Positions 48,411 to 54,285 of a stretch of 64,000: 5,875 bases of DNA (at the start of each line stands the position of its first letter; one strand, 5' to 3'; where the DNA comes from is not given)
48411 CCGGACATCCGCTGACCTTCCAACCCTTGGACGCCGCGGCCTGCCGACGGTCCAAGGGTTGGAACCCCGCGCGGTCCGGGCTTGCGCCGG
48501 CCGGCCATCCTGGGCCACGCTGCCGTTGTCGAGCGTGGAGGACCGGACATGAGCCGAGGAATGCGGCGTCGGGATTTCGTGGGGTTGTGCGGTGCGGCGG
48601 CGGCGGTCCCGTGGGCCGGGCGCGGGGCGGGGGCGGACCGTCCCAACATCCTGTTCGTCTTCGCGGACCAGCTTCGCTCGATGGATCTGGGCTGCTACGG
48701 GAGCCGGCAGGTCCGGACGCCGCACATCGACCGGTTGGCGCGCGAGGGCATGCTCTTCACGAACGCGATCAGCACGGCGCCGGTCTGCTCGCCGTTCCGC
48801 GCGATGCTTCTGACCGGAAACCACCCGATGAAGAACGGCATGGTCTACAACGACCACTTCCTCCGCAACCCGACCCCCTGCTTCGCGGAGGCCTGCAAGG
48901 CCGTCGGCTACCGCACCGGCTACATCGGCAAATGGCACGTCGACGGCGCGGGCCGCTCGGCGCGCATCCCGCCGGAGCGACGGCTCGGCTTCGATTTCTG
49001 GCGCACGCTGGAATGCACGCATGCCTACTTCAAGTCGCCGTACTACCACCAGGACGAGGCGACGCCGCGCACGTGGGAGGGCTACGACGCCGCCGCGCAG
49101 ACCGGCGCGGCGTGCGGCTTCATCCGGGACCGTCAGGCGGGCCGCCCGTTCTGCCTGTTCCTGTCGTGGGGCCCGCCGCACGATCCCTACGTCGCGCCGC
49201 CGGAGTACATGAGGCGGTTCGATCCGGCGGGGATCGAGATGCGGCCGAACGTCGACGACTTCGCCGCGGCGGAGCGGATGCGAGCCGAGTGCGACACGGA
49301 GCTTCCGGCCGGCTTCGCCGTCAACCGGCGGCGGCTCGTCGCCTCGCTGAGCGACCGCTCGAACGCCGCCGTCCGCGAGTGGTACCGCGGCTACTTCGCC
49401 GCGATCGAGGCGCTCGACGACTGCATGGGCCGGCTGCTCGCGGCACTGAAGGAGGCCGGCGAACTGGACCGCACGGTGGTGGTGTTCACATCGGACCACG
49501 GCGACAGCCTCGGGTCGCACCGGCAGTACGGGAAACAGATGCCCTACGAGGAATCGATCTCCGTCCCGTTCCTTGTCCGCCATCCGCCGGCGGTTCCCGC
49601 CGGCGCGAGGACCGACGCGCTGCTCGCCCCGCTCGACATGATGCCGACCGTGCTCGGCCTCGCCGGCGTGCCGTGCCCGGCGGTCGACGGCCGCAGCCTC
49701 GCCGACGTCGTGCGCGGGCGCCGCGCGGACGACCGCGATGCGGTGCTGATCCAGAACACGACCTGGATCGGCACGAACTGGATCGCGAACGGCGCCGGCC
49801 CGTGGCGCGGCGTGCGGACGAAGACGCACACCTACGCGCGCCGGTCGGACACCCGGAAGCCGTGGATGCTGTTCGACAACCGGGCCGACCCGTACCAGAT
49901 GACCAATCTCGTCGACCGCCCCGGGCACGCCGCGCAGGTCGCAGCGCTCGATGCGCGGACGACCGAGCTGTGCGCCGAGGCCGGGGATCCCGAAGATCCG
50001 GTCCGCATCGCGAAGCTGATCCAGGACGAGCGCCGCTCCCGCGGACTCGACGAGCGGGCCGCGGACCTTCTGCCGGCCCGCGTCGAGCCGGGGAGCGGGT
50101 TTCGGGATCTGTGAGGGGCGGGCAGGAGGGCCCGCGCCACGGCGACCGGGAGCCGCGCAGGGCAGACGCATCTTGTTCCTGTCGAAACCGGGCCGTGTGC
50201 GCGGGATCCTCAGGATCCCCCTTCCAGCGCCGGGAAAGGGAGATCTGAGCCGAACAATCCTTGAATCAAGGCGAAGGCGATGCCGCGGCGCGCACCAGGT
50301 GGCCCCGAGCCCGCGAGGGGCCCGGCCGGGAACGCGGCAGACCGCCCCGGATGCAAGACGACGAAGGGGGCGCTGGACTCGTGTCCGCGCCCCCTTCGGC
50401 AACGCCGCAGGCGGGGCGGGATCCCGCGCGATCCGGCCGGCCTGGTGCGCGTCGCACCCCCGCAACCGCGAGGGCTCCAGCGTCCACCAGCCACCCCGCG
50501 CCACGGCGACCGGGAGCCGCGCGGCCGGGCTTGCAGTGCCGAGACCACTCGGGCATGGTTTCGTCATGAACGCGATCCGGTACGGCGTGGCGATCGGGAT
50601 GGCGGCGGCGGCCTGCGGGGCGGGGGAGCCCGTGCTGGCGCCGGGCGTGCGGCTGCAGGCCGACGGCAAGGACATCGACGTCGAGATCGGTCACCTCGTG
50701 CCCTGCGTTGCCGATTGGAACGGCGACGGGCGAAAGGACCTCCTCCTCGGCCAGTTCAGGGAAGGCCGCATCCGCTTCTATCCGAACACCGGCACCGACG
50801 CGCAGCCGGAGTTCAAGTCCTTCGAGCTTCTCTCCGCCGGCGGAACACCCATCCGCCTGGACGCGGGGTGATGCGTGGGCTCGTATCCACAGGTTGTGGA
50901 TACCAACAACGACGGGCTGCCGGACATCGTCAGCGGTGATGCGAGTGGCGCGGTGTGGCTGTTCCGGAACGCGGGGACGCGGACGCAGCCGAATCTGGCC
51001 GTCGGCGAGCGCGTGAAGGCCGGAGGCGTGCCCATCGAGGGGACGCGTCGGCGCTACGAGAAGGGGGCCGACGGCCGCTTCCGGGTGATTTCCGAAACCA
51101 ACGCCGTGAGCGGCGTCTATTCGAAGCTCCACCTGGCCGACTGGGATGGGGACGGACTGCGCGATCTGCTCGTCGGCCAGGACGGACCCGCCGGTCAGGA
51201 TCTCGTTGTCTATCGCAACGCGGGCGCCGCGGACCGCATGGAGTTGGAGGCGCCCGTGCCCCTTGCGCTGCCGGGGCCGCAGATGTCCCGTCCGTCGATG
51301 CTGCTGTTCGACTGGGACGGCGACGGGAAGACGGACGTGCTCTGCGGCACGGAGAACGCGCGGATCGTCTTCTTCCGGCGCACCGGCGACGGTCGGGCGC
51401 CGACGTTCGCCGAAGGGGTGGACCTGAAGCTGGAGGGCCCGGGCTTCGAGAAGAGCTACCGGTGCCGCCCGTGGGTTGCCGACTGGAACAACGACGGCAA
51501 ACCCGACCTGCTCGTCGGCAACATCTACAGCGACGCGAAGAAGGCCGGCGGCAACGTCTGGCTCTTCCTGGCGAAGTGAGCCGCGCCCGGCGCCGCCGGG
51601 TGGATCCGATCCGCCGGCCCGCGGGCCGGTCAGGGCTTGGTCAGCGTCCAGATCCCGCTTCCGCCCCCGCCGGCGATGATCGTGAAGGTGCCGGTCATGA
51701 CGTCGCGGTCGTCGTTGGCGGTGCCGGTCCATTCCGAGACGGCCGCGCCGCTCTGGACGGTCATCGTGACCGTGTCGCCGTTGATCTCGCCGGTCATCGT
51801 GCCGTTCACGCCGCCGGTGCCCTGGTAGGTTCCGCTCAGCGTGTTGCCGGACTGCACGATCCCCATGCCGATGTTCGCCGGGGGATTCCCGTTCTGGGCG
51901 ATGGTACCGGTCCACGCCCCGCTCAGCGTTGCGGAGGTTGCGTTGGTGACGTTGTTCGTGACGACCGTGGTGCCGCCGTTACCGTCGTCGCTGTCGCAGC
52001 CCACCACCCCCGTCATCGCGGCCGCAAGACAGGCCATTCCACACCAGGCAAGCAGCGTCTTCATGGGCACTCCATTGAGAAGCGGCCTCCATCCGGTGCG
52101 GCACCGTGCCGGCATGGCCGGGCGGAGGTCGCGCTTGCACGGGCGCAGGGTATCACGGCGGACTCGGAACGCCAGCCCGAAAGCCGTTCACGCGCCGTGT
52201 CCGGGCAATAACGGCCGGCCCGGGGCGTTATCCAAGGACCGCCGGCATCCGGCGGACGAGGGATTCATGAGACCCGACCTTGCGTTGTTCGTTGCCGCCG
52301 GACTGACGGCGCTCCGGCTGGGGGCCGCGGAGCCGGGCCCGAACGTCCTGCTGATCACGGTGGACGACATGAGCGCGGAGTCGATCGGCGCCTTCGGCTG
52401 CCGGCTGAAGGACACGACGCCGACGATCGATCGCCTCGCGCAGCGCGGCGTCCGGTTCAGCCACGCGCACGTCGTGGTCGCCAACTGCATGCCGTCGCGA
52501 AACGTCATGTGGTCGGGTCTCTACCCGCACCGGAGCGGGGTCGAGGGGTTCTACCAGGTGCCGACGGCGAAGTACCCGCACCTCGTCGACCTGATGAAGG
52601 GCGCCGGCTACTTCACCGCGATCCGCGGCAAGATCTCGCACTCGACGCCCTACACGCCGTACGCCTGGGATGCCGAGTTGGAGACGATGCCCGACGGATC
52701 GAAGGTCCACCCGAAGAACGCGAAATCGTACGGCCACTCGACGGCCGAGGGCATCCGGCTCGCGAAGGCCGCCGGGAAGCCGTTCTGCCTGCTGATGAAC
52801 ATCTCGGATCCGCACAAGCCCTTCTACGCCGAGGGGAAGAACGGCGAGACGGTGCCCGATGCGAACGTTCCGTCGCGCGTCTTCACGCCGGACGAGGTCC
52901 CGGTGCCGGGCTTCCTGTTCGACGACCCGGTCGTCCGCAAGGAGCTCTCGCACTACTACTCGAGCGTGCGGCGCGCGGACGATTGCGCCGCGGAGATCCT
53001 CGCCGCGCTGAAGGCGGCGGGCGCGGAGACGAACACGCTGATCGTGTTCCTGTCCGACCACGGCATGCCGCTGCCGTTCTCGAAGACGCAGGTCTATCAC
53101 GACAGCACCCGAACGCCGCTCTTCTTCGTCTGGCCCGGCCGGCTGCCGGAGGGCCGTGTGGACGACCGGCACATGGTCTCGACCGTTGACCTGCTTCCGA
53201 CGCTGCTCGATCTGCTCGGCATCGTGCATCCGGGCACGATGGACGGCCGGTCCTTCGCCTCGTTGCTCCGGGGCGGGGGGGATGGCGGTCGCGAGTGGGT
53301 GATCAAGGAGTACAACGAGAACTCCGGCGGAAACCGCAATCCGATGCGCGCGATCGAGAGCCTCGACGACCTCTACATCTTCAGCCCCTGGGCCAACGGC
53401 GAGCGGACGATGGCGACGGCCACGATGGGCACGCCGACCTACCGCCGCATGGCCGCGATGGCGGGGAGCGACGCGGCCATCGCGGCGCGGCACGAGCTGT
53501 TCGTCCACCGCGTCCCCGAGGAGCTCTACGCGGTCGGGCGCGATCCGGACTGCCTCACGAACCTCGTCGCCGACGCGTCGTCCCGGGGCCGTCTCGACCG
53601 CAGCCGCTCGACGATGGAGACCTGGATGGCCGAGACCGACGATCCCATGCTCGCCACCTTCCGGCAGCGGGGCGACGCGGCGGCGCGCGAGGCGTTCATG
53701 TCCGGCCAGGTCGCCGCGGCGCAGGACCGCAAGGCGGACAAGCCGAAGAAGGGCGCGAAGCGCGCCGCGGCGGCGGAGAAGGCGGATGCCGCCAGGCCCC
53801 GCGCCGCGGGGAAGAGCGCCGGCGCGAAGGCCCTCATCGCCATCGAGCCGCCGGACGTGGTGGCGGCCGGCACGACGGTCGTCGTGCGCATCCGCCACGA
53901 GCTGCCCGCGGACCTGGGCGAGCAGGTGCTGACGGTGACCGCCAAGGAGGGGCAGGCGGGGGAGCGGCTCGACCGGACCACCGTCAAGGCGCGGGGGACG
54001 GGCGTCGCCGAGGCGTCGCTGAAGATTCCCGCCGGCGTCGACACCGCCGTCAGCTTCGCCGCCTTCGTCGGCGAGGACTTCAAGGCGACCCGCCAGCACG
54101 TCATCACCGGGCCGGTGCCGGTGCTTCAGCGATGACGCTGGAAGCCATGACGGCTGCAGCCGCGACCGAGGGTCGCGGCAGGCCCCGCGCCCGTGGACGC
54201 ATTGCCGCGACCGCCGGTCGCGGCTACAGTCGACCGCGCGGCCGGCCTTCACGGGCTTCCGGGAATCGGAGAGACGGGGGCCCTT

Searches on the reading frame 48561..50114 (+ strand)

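Call 19: search_protein_families(library=pfam, proteins=[window:48561-50114:+], max_evalue=0.001)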
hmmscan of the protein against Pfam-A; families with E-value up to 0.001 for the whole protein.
window:48561-50114:+ (517 aa): 4 families
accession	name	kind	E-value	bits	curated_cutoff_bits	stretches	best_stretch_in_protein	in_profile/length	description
PF00884.28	Sulfatase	-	3.2e-58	197.9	25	1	28-370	1-301/301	Sulfatase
PF16347.10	SGSH_C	-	2.6e-20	73.6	29.3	1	318-470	1-151/154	N-sulphoglucosamine sulphohydrolase, C-terminal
PF01663.27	Phosphodiest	-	5.3e-11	43.1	23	1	35-314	6-220/342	Type I phosphodiesterase / nucleotide pyrophosphatase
PF02995.22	DUF229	-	9.7e-07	28.3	25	1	277-341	305-366/496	Protein of unknown function (DUF229)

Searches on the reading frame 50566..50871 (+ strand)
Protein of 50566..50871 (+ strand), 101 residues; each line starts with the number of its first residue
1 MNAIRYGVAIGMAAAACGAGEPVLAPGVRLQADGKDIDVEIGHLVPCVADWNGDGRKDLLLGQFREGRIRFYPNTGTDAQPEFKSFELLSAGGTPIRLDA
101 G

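Call 47: search_protein_families(library=pfam, proteins=[window:50566-50871:+], max_evalue=0.001)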
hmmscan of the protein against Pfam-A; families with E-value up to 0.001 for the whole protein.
window:50566-50871:+ (101 aa): 1 family
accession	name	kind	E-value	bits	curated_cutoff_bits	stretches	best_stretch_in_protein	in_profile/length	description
PF13517.12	FG-GAP_3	-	0.00018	22.5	26.9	1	50-96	1-44/61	FG-GAP-like repeat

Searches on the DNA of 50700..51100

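Call 79: search_rna_families(source=window, start=50700, end=51100, threshold=evalue, max_evalue=10)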
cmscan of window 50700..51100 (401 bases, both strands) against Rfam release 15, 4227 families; matches with E-value up to 10: 0.
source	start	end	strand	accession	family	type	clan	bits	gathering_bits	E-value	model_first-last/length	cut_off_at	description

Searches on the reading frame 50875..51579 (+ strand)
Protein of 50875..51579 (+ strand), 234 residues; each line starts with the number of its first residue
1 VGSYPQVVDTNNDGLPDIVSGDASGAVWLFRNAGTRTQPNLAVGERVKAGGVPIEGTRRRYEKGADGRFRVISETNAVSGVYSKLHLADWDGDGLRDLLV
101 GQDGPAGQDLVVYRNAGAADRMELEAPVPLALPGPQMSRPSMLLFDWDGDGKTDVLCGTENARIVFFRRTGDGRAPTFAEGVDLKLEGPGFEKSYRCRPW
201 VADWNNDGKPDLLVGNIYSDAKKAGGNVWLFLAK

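Call 47: search_protein_families(library=pfam, proteins=[window:50875-51579:+], max_evalue=0.001)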
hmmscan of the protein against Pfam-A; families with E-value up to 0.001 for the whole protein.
window:50875-51579:+ (234 aa): 3 families
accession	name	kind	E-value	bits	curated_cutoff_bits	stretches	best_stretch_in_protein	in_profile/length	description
PF13517.12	FG-GAP_3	-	4.6e-22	78.8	26.9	2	146-214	1-61/61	FG-GAP-like repeat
PF01839.29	FG-GAP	-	1.1e-12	47.9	22.1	0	202-231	8-37/37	FG-GAP repeat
PF14783.12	BBS2_Mid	-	3.4e-05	24.3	27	0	141-169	1-29/108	Ciliary BBSome complex subunit 2, middle region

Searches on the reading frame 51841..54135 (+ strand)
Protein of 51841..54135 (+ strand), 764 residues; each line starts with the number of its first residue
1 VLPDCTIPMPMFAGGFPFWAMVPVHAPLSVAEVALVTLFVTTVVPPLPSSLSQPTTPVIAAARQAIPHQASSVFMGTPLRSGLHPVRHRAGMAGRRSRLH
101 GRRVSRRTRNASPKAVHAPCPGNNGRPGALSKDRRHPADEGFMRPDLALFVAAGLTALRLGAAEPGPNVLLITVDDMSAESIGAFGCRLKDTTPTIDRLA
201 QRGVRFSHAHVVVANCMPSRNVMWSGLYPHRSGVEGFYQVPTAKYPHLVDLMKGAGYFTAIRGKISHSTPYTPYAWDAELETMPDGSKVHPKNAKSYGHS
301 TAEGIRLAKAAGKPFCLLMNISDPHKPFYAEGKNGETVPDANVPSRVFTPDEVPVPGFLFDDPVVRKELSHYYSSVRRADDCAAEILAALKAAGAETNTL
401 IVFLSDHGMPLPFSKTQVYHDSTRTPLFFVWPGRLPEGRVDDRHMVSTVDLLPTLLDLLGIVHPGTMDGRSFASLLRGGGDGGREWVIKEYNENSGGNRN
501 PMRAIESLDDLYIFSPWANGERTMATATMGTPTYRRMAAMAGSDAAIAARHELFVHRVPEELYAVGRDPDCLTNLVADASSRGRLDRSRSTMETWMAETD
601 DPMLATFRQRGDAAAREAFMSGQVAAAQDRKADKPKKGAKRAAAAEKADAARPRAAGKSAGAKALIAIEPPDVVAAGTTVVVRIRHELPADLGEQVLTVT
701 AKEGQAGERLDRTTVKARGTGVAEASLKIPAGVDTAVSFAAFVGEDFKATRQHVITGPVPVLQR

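Call 47: search_protein_families(library=pfam, proteins=[window:51841-54135:+], max_evalue=0.001)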
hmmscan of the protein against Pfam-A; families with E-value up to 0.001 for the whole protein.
window:51841-54135:+ (764 aa): 3 families
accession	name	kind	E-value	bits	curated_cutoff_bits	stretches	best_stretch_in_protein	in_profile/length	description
PF00884.28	Sulfatase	-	2.3e-40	139.2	25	1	167-461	1-301/301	Sulfatase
PF16347.10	SGSH_C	-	3.8e-12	47.1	29.3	1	413-493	6-86/154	N-sulphoglucosamine sulphohydrolase, C-terminal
PF01663.27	Phosphodiest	-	1.2e-10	42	23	2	169-240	1-70/342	Type I phosphodiesterase / nucleotide pyrophosphatase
